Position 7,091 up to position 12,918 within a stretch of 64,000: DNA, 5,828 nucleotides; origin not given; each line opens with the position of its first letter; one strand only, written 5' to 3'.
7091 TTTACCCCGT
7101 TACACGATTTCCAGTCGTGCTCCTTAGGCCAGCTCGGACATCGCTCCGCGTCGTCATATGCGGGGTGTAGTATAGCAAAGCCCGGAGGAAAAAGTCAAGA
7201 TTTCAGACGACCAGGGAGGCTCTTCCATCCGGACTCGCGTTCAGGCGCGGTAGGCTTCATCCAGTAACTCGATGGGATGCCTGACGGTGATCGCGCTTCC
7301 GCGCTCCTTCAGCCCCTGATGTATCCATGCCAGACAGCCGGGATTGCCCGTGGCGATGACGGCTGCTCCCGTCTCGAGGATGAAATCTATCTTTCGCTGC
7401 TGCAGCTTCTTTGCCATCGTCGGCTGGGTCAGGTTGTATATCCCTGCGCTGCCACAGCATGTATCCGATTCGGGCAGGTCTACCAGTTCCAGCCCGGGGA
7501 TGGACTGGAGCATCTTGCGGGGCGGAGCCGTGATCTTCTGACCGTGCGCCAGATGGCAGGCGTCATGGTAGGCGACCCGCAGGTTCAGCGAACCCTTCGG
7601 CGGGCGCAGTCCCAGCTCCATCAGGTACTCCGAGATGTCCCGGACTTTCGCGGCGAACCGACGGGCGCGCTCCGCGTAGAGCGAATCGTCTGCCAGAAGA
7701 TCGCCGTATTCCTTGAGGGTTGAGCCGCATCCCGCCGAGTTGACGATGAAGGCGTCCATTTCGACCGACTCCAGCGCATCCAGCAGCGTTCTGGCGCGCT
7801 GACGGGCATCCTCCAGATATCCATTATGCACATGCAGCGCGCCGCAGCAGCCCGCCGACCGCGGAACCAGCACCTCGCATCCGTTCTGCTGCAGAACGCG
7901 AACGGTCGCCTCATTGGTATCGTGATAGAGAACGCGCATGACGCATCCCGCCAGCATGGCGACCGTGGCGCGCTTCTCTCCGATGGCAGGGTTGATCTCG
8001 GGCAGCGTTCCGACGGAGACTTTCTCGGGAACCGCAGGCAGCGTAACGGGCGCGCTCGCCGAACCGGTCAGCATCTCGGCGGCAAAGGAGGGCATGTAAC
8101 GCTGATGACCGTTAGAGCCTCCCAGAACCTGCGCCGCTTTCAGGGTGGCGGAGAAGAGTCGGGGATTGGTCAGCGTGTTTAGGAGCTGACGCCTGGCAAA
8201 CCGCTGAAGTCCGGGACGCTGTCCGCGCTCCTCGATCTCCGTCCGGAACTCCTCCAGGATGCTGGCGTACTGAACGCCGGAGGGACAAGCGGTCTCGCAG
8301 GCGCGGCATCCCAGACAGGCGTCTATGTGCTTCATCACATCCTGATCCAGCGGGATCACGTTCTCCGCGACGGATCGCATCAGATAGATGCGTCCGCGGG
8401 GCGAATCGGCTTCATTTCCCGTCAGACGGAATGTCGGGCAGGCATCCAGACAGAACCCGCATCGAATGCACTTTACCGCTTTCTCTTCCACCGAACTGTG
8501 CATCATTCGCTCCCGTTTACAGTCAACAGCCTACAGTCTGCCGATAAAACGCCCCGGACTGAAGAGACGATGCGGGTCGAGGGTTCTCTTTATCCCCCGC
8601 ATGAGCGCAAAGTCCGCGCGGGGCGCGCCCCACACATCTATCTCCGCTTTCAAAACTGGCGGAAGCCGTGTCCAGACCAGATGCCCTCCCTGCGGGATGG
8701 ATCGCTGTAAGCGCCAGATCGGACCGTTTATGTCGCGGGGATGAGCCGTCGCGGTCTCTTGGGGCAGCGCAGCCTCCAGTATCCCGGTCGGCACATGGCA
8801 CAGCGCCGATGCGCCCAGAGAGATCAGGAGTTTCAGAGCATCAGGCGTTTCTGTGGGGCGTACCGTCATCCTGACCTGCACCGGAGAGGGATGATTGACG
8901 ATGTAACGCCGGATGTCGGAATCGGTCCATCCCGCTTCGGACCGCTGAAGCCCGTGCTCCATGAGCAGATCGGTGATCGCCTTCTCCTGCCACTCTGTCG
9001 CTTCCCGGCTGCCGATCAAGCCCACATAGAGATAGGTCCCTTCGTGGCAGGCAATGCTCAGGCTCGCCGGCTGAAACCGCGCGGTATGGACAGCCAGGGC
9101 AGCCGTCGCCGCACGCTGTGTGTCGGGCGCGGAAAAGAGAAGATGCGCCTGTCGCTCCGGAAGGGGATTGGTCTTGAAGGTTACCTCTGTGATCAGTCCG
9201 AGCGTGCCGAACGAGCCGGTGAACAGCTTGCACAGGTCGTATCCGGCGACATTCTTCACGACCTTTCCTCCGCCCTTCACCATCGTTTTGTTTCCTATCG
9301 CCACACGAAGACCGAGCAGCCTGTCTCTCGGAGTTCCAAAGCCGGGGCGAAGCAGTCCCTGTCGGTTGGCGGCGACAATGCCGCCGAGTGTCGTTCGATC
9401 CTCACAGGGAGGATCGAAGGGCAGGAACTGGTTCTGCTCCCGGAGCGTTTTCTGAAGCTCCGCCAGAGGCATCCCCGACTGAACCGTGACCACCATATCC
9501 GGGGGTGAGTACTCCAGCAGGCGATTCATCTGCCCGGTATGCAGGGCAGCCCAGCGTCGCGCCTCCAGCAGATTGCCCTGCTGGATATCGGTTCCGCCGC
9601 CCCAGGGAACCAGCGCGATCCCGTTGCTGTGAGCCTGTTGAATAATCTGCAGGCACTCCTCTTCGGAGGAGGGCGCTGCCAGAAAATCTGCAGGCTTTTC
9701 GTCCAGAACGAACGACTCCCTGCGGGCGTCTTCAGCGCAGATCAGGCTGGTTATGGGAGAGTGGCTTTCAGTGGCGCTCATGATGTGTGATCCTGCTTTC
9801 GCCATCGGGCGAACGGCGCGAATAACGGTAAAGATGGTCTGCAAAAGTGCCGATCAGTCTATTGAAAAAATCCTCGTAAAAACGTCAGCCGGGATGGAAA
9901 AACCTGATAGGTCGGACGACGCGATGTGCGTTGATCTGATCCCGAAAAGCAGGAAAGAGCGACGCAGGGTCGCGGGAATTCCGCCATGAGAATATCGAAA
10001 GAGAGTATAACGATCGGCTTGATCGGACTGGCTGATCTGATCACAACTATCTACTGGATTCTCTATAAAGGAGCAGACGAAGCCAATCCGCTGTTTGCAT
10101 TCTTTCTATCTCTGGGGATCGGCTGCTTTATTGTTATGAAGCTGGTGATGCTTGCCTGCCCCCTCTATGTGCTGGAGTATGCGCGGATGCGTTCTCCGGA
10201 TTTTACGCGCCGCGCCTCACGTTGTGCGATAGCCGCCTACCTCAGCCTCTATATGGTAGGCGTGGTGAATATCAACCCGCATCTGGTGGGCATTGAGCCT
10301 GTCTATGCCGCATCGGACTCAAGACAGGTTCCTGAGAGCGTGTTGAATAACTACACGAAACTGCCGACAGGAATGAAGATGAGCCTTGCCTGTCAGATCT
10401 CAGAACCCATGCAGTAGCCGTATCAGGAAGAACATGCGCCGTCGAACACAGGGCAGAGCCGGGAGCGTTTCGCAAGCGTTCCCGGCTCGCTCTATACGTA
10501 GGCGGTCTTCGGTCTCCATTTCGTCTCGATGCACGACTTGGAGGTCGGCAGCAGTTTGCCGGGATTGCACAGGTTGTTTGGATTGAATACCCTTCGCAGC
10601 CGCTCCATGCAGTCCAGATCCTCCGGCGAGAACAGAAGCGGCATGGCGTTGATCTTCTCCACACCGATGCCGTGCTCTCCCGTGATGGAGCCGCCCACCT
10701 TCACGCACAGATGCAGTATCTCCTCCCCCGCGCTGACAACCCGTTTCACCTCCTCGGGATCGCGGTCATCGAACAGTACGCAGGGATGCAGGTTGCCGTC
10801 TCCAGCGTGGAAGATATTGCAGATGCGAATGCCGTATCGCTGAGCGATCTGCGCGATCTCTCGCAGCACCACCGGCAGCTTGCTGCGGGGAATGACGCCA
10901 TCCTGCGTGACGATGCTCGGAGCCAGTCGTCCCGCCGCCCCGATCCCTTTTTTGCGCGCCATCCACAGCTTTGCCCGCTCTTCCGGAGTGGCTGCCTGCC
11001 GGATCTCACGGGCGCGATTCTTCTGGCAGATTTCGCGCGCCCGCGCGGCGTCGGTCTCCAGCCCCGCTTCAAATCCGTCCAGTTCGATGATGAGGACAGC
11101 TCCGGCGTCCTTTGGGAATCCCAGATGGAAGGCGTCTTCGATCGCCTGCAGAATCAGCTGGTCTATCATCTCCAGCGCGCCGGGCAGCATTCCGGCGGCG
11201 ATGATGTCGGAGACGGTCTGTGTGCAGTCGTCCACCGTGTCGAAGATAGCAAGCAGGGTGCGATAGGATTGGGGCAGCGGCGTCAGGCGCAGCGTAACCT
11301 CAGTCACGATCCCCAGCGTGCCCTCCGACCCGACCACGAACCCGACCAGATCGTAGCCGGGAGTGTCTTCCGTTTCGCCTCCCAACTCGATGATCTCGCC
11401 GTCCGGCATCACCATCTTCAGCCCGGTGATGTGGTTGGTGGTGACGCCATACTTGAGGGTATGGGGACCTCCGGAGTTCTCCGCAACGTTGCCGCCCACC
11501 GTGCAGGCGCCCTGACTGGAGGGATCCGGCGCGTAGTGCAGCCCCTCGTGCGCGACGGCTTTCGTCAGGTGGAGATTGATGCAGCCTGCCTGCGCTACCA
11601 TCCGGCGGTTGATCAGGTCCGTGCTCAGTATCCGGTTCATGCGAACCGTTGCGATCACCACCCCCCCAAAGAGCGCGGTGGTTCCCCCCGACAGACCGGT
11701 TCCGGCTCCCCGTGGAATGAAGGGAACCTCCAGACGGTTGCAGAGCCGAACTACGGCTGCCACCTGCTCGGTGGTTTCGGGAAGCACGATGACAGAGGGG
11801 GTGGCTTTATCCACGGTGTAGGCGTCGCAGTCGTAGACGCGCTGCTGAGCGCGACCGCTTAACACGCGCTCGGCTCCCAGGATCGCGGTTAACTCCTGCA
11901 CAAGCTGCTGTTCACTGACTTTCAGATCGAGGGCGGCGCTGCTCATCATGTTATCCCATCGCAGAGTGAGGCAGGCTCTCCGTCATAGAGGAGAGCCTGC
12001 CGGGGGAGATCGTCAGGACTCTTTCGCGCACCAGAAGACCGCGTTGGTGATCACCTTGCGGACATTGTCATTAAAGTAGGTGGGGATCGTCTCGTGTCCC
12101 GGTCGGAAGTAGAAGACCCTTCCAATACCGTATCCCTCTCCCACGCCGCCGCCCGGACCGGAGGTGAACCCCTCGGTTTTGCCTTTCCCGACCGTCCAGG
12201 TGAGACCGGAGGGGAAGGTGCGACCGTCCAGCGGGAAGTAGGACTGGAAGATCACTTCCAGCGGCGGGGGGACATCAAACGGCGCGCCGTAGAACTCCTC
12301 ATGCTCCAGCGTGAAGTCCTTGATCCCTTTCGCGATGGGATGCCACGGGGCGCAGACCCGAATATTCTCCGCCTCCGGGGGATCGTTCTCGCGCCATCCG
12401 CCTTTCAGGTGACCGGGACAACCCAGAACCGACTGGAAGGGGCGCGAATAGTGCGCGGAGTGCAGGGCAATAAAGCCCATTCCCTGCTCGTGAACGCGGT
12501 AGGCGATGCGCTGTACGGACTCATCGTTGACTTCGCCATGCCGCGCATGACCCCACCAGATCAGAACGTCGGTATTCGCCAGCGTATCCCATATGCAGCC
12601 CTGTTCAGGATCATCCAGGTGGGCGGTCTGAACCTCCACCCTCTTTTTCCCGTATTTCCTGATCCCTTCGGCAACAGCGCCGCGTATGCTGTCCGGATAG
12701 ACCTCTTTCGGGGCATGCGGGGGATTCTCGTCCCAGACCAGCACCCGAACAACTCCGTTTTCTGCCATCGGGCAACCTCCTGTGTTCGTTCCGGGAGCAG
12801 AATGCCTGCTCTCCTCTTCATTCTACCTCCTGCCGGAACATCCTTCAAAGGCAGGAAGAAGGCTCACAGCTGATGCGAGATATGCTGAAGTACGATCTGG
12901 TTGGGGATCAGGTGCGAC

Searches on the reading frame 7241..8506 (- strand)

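Call 70: search_protein_families(library=pfam, proteins=[window:7241-8506:-], max_evalue=0.0001)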
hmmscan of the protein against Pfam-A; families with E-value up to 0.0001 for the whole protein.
window:7241-8506:- (421 aa): 12 families
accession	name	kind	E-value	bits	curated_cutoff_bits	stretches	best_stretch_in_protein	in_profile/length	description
PF02754.22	CCG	-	2e-36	124.4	20.6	2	311-395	1-84/85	Cysteine-rich domain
PF13183.11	Fer4_8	-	8.4e-14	52.3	27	1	11-78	3-68/68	4Fe-4S dicluster domain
PF13534.11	Fer4_17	-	3.1e-12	47.3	22.2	1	12-78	1-60/61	4Fe-4S dicluster domain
PF12838.12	Fer4_7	-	9.8e-12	45.6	27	1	12-78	1-52/52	4Fe-4S dicluster domain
PF13484.11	Fer4_16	-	3.5e-09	37.7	30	1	12-76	1-65/66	4Fe-4S double cluster binding domain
PF13187.11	Fer4_9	-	4.6e-08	33.4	27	0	62-77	35-50/52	4Fe-4S dicluster domain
PF00037.32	Fer4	-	5.4e-08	32.8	21.1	0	62-78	6-22/24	4Fe-4S binding domain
PF12797.12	Fer4_2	-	5.4e-08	32.7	24.5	0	61-76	7-22/22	4Fe-4S binding domain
PF13237.11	Fer4_10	-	5.5e-08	33.1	25.5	1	9-75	5-53/53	4Fe-4S dicluster domain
PF12837.12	Fer4_6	-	7e-08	32.5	25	0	62-78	7-23/24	4Fe-4S binding domain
PF12800.12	Fer4_4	-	1.5e-06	28.5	24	0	12-25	3-16/17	4Fe-4S binding domain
PF14697.11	Fer4_21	-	8.6e-05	23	35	0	61-75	38-52/59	4Fe-4S dicluster domain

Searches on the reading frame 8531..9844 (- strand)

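Call 70: search_protein_families(library=pfam, proteins=[window:8531-9844:-], max_evalue=0.0001)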
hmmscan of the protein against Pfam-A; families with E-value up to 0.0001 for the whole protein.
window:8531-9844:- (437 aa): 2 families
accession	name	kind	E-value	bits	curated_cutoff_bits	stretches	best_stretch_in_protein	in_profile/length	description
PF01565.28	FAD_binding_4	-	9.3e-25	87.4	26.4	1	53-190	2-137/139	FAD binding domain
PF02913.24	FAD-oxidase_C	-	5.4e-05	23.5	21.2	0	410-432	225-247/248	FAD linked oxidases, C-terminal domain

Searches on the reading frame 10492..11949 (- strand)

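Call 70: search_protein_families(library=pfam, proteins=[window:10492-11949:-], max_evalue=0.0001)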
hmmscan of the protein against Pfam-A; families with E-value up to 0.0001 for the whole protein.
window:10492-11949:- (485 aa): 2 families
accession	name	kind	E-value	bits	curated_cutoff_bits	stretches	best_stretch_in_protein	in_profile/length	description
PF02913.24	FAD-oxidase_C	-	2.6e-64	217.8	21.2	1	226-466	2-248/248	FAD linked oxidases, C-terminal domain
PF01565.28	FAD_binding_4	-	4.2e-39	133.8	26.4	1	51-190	1-139/139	FAD binding domain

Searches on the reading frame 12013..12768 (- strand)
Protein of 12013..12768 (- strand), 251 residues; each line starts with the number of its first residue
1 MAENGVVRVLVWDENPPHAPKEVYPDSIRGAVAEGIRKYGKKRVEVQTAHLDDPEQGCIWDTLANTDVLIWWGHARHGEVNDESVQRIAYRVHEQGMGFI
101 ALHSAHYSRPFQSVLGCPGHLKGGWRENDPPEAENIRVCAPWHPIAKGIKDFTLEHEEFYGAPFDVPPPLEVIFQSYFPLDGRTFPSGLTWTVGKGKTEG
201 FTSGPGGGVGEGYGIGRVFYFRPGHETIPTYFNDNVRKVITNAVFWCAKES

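Call 70: search_protein_families(library=pfam, proteins=[window:12013-12768:-], max_evalue=0.0001)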
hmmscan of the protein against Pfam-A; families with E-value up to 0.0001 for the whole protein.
window:12013-12768:- (251 aa): 1 family
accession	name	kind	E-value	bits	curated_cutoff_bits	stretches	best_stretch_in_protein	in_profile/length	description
PF06283.17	ThuA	-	6.7e-30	105.3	33.4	1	8-247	1-209/209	Trehalose utilisation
